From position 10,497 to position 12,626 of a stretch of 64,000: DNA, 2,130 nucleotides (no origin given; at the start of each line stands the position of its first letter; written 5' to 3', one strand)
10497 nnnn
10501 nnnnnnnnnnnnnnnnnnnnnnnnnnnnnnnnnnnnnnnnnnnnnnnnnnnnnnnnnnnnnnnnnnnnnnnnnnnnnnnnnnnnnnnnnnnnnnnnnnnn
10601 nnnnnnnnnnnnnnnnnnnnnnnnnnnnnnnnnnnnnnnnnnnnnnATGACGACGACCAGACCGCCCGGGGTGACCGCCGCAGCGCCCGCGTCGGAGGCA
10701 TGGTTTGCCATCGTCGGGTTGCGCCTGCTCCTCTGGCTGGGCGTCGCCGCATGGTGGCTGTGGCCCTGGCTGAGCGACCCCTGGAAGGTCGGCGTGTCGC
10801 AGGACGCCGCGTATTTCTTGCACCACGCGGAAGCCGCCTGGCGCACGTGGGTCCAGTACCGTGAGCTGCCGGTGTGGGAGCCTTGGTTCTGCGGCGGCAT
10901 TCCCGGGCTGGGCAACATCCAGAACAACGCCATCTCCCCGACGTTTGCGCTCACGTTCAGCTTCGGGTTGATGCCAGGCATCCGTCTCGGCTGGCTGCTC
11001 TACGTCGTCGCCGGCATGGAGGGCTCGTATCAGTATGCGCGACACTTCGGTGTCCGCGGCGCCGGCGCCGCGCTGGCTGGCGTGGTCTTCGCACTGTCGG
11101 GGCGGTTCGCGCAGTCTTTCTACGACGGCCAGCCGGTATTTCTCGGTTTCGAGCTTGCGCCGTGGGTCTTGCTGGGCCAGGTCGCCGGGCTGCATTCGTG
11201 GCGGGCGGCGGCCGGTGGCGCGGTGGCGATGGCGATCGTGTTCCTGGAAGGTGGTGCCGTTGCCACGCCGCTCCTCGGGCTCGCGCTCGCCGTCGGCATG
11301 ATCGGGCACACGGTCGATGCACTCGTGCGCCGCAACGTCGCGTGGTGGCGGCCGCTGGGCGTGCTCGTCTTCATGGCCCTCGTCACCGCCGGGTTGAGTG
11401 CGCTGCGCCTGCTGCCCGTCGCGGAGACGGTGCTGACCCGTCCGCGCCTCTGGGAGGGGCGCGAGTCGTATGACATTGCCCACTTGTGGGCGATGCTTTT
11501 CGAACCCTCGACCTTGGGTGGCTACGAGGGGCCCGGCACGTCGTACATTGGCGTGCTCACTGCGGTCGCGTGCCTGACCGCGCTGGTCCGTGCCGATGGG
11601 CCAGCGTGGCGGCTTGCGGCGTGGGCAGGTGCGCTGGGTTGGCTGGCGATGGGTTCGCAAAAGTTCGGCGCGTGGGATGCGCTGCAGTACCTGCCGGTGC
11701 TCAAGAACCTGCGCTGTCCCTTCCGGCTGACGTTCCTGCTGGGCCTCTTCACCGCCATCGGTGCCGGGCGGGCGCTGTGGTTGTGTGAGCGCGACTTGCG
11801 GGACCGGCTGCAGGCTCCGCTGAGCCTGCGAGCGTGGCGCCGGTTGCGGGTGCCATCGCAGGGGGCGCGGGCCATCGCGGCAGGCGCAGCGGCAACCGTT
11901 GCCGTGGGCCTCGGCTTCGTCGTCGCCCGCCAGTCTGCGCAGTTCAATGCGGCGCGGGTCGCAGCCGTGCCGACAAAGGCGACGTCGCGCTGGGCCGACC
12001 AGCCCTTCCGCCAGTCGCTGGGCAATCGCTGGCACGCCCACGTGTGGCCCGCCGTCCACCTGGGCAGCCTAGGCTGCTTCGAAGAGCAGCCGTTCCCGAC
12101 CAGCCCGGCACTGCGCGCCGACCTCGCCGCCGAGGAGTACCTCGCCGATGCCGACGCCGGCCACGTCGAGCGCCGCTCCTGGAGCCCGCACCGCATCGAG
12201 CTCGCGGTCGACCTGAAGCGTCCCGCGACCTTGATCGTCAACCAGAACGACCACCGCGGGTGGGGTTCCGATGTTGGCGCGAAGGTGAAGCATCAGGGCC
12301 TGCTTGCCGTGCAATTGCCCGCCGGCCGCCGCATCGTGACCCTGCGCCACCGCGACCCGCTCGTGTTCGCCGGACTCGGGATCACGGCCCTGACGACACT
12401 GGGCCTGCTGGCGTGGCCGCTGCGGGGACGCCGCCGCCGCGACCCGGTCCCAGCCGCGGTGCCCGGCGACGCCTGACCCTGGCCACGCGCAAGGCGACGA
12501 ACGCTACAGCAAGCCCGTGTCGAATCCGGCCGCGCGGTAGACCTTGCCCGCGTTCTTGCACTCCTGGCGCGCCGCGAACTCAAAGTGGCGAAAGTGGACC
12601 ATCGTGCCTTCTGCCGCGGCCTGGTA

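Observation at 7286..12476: Three-part membrane glycosylation module: GT-C membrane protein, polyprenyl-phosphate GT2, small anchored protein, YfhO-like GT-C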

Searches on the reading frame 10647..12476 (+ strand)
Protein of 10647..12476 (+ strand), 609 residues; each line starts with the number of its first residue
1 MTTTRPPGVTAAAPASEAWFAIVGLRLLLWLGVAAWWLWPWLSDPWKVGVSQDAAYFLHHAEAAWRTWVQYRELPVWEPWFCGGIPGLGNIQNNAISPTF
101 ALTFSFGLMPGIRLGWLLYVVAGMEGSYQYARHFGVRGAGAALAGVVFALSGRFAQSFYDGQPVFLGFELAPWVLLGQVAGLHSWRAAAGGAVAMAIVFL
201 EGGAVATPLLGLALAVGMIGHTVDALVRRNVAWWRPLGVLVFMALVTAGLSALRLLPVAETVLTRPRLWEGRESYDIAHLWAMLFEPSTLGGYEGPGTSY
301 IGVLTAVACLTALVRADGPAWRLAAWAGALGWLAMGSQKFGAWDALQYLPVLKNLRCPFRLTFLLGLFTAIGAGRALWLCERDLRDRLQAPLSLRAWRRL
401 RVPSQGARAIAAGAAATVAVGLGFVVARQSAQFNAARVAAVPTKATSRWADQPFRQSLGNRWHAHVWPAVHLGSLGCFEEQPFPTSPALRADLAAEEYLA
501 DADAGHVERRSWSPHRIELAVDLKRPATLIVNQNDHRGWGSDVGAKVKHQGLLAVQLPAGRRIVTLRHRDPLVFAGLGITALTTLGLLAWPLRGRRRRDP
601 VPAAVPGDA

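Call 7: search_protein_families(library=pfam, proteins=[window:10647-12476:+], max_evalue=1)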
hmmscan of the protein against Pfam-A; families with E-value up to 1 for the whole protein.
window:10647-12476:+ (609 aa): 0 families

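Call 8: search_protein_families(library=ncbifam, proteins=[window:10647-12476:+], max_evalue=1)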
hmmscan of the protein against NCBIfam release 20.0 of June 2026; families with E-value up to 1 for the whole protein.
window:10647-12476:+ (609 aa): 2 families
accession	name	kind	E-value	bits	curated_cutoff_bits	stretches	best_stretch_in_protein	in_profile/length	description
TIGR02280.1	PaaB1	equivalog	0.047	13.2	345.15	1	391-436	84-129/256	2-(1,2-epoxy-1,2-dihydrophenyl)acetyl-CoA isomerase PaaG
TIGR00833.1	actII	subfamily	0.2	9.9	874.7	1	221-284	290-353/910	MMPL family RND transporter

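Call 12: find_homologous_proteins(query=window:10647-12476:+)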
Query window:10647-12476:+ (609 aa): 36 proteins with E <= 0.001 among 8000 candidates.
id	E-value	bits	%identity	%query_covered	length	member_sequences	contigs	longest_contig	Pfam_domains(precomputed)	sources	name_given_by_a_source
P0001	0.0e+0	1373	100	100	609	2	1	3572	-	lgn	-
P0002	0.0e+0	1096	82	97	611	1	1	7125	-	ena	-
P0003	4.3e-165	569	53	93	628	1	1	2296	-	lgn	-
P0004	8.5e-159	548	48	91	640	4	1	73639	-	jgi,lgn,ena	-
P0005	9.0e-158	545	50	91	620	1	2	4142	-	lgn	-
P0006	2.4e-156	540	45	95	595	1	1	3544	PF09586.17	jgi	jgi:hypothetical protein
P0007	8.3e-156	538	50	96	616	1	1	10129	-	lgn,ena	-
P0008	3.7e-155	536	51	93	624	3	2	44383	-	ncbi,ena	-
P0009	3.2e-153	530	49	95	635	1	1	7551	-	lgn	-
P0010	5.3e-152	526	49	92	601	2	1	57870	-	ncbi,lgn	-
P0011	9.4e-152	525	48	95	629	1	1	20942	-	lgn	-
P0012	4.4e-151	523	47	97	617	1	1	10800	-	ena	-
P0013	5.0e-151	523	47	90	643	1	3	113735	-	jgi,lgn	jgi:hypothetical protein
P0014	2.5e-150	520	48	94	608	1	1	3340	-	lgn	-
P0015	2.7e-150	520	48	96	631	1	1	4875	-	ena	-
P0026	3.2e-139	484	44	99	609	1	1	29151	-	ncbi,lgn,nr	ncbi:MAG: hypothetical protein KC502_12225 [Myxococcales bacterium]|nr:hypothetical protein [Myxococ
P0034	7.4e-63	231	36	93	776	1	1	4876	-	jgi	jgi:hypothetical protein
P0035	2.1e-62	230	32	93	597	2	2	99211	-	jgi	jgi:hypothetical protein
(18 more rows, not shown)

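Call 17: search_solved_structures(query=A1, max_evalue=10)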
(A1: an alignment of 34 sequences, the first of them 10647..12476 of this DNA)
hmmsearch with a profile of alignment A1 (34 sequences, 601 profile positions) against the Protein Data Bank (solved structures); distinct sequences matched with E-value up to 10: 0.

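Call 19: search_protein_families(library=pfam, alignment_id=A1, max_evalue=0.1)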
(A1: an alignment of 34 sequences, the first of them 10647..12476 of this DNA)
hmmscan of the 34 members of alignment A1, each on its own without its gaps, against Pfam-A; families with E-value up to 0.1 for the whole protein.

A. member 1, window:10647-12476:+ (609 aa): 0 families

B. families by the number of members that match (of 34 scanned): 9 families
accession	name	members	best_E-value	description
PF09586.16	YfhO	15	4.4e-06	Bacterial membrane protein YfhO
PF10131.15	PTPS_related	2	0.00083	6-pyruvoyl-tetrahydropterin synthase related domain; membrane protein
PF11847.13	GT-C_AftD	2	0.0053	Alpha-(1->3)-arabinofuranosyltransferase, N-terminal GT-C domain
PF23468.1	ARC6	2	0.046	Plastid division regulator alpha solenoid domain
PF06522.17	B12D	1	0.012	NADH-ubiquinone reductase complex 1 MLRQ subunit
PF03073.20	TspO_MBR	1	0.013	TspO/MBR family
PF07811.17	TadE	1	0.02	TadE-like protein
PF14163.11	SieB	1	0.037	Super-infection exclusion protein B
PF25311.1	WDGH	1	0.085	WDGH domain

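Call 25: predict_structure(alignment_id=A1)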
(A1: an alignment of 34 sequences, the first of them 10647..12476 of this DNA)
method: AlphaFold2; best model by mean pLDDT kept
length: 609 residues; sequences in the alignment: 34
mean_pLDDT: 91.2   pTM: 0.91
mean pLDDT of the five models: 91.2, 91.1, 90.7, 90.4, 89.5
residues with pLDDT >= 90: 457; 70-90: 123; 50-70: 11; < 50: 18
segments of 3 or more residues with pLDDT < 50: 1-9, 600-603
pLDDT, mean of each block of 10 residues (from residue 1): 40 85 97 98 92 90 93 95 92 90 94 97 98 95 98 94 92 98 96 97 88 96 93 97 98 94 82 93 96 94 98 92 95 91 85 85 98 97 90 79 85 93 97 95 86 88 88 86 90 95 97 97 98 97 97 98 98 97 96 62 48
secondary structure, 60 per line:
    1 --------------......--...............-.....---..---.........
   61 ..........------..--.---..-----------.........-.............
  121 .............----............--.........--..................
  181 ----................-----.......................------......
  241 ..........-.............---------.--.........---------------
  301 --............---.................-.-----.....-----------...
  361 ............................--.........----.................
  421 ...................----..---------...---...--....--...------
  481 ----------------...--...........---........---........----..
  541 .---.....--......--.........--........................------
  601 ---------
elements in order: H15-20 H23-37 H39-43 H52-70 H98-106 H108-133 H138-149 H152-160 H163-180 H185-200 H206-228 H235-250 H252-264 H277-285 H303-314 H318-334 H342-346 H358-388 H391-399 H404-439 E455-457 H466-469 E472-474 E497-499 E505-512 E516-523 E527-534 E539-541 E545-549 E552-557 E560-568 H571-594

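Call 59: search_protein_families(library=pfam, proteins=[P0006, P0004, P0013, P0035, P0034], max_evalue=0.1)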
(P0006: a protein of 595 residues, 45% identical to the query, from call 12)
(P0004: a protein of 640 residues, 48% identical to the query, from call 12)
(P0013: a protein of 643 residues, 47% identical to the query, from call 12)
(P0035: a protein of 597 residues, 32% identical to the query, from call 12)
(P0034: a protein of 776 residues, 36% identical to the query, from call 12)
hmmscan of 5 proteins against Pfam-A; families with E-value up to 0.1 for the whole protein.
P0006 (595 aa): 2 families
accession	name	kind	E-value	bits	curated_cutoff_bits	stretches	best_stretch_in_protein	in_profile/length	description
PF09586.16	YfhO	-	4.4e-06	25.8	28.5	1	201-366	188-355/835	Bacterial membrane protein YfhO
PF07811.17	TadE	-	0.02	15.5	22.9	1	562-588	5-31/43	TadE-like protein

P0004 (640 aa): 0 families

P0013 (643 aa): 2 families
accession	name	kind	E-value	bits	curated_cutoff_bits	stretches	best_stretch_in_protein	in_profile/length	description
PF06522.17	B12D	-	0.012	15.4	21.5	1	202-230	10-38/54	NADH-ubiquinone reductase complex 1 MLRQ subunit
PF03073.20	TspO_MBR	-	0.013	15.7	24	1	361-424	2-62/145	TspO/MBR family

P0035 (597 aa): 0 families

P0034 (776 aa): 1 family
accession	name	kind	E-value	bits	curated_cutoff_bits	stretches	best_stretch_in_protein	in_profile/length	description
PF09586.16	YfhO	-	0.0026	16.6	28.5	0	122-393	119-387/835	Bacterial membrane protein YfhO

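Call 77: find_encoding_contigs(protein=P0013, flank=6000, max_places=1)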
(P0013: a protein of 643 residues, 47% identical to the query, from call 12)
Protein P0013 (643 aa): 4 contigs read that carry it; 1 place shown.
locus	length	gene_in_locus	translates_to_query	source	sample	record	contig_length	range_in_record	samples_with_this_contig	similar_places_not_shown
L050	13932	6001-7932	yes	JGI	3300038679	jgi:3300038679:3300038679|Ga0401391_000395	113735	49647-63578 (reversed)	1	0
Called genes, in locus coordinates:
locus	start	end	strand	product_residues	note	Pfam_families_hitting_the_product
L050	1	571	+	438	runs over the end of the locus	PF03721:UDPG_MGDP_dh_N, PF00984:UDPG_MGDP_dh, PF03720:UDPG_MGDP_dh_C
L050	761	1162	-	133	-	PF13451:zf_Tbcl, PF23477:zf_Tbcl_2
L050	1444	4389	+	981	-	-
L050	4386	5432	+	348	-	PF03706:LPG_synthase_TM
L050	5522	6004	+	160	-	-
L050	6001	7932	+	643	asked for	-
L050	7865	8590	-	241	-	PF13641:Glyco_tranf_2_3, PF00535:Glycos_transf_2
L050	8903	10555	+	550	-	PF00069:Pkinase, PF07714:PK_Tyr_Ser-Thr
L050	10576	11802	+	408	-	PF07719:TPR_2 (faint), PF13432:TPR_16 (weak), PF08308:PEGA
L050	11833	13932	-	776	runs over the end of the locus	PF11617:Cu-binding_MopE (faint), PF19193:Tectonin (faint)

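Call 78: find_encoding_contigs(protein=P0035, flank=6000, max_places=1)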
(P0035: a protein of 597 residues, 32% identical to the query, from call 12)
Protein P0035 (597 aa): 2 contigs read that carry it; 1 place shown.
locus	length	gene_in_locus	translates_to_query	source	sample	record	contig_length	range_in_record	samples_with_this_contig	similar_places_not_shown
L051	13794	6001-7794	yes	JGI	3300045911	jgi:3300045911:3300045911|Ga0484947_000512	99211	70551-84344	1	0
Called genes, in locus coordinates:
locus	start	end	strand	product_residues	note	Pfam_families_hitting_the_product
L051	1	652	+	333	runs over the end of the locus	PF01408:GFO_IDH_MocA, PF22725:GFO_IDH_MocA_C3, PF02894:GFO_IDH_MocA_C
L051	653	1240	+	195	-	PF25084:LbH_EIF2B (weak), PF00132:Hexapep (weak), PF25087:GMPPB_C (weak), PF00132:Hexapep, PF14602:Hexapep_2 (faint), PF00132:Hexapep (weak)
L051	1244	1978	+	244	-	PF00535:Glycos_transf_2 (weak)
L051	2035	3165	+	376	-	PF00155:Aminotran_1_2 (faint), PF01041:DegT_DnrJ_EryC1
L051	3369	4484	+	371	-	PF03706:LPG_synthase_TM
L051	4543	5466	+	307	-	-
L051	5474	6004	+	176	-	-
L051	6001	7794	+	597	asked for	-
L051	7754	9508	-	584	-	-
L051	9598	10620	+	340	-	PF02470:MlaD, PF28544:Helical_needle (weak)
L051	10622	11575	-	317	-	PF00248:Aldo_ket_red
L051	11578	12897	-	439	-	-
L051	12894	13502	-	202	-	-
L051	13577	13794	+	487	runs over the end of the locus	-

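Call 79: find_encoding_contigs(protein=P0026, flank=6000, max_places=1)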
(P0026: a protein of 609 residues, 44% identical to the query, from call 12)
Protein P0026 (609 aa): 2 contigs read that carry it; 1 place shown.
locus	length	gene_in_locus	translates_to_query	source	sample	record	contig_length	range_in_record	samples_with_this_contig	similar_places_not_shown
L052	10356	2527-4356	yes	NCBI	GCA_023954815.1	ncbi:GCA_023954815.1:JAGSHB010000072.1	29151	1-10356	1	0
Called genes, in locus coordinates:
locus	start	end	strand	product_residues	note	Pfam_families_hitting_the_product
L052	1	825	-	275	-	PF06940:DUF1287 (weak)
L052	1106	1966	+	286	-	PF00892:EamA, PF10639:TMEM234, PF00892:EamA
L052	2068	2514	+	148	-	-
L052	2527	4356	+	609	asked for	-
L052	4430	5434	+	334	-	PF01207:Dus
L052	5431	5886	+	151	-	-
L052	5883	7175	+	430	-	-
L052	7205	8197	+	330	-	PF13367:PrsW-protease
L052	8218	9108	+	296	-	PF00753:Lactamase_B, PF16123:HAGH_C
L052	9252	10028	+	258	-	PF08100:Dimerisation (weak), PF12802:MarR_2, PF01047:MarR (weak)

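Call 84: find_related_loci(query=A1, collection=metagenome_contigs, flank=6000)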
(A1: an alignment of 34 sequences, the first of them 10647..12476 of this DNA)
Query A1 (609 aa) in metagenome_contigs; peptide patterns used: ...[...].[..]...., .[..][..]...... (x = any residue, [..] = any of these).
600 stretches matched a pattern (row limit reached: there are more); 529 encode a relative of the query (tblastn E <= 1e-3); the best 80 are kept; 79 distinct loci.
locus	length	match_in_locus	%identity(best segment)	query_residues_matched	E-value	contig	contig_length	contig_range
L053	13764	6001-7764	39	9-590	9e-117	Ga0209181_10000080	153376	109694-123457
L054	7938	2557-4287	45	8-587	4e-107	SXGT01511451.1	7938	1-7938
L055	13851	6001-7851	38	20-590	6e-114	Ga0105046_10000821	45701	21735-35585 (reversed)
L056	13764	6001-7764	37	20-598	2e-90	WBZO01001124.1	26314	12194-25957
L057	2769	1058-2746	35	20-597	4e-75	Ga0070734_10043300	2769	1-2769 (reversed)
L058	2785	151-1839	35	24-596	1e-73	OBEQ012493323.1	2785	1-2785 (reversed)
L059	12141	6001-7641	34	42-587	2e-72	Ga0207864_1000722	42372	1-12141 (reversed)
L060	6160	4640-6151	36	42-544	6e-72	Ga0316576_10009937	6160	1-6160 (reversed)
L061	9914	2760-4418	36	25-599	7e-72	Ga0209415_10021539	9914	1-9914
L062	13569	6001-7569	37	33-567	1e-71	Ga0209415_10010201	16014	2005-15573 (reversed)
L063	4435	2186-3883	32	21-588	4e-71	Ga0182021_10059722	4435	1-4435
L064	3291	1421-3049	35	38-599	6e-70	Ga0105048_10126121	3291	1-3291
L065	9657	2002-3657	37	25-599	7e-69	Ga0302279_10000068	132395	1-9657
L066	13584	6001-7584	36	33-580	1e-67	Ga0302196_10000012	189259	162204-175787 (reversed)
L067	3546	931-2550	34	9-583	8e-68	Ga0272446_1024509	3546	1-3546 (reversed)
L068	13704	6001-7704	33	21-588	3e-67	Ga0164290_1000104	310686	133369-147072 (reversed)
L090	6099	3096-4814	32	25-594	5e-57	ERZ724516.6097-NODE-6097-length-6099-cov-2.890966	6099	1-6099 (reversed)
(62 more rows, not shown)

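Call 88: search_protein_families(library=pfam, proteins=[L055:2948-4294:+, L055:4298-5506:+, L055:8714-9928:-, L055:10308-11081:-, L055:11122-12843:+, L068:4292-5356:+, L068:7847-8992:-, L068:9862-10704:-, L061:5010-6974:+, L090:1377-2627:-], max_evalue=0.001)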
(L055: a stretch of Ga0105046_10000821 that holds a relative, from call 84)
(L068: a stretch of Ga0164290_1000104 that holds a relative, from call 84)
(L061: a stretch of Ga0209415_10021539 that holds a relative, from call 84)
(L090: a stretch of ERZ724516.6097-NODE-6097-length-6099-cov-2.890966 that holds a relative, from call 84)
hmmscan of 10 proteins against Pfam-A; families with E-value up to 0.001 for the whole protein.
L055:2948-4294:+ (449 aa): 4 families
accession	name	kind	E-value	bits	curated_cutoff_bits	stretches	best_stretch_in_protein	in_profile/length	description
PF13360.13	PQQ_2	-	2.1e-33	116.4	27.6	2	217-377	72-232/233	Outer membrane protein assembly factor BamB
PF13570.13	Beta-prop_ACSF4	-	1.8e-25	90.5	133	2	203-397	4-190/329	Beta-alanine-activating enzyme, beta-propeller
PF01011.28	PQQ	-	3.4e-09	36.4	26.7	0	346-381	51-86/595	Glucose/ethanol/alcohol dehydrogenase, beta-propeller domain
PF25293.1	Beta-prop_EMC1_N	-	5.1e-06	26.8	34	0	218-340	31-145/219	EMC1 N-terminal beta-propeller domain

L055:4298-5506:+ (403 aa): 0 families

L055:8714-9928:- (405 aa): 1 family
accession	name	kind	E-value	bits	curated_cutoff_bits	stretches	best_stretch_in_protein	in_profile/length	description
PF00962.28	A_deaminase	-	2.1e-98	329.9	27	1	45-370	1-329/330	Adenosine deaminase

L055:10308-11081:- (258 aa): 0 families

L055:11122-12843:+ (574 aa): 2 families
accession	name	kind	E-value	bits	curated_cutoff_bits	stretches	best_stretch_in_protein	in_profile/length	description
PF03129.25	HGTP_anticodon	-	8.5e-23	80.8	21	1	478-568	1-93/94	Anticodon binding domain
PF00587.30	tRNA-synt_2b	-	3.7e-06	27.5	29.3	1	272-445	11-175/179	tRNA synthetase class II core domain (G, H, P, S and T)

L068:4292-5356:+ (355 aa): 4 families
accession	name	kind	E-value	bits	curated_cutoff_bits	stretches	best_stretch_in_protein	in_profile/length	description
PF01408.29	GFO_IDH_MocA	-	2.9e-23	83.3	24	1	11-125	1-120/120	Oxidoreductase family, NAD-binding Rossmann fold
PF22725.1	GFO_IDH_MocA_C3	-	1.5e-15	57.8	27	1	133-241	1-121/124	GFO/IDH/MocA C-terminal domain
PF02894.22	GFO_IDH_MocA_C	-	3.4e-06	27.5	22.9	1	166-330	40-208/218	Oxidoreductase family, C-terminal alpha/beta domain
PF01113.26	DapB_N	-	7.6e-05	23.2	25.6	1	11-52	1-45/124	Dihydrodipicolinate reductase, N-terminus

L068:7847-8992:- (382 aa): 1 family
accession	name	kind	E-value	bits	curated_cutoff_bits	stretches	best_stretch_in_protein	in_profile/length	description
PF00535.33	Glycos_transf_2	-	1.2e-11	45.3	23.3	1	145-293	1-141/168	Glycosyl transferase family 2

L068:9862-10704:- (281 aa): 0 families

L061:5010-6974:+ (655 aa): 0 families

L090:1377-2627:- (417 aa): 0 families
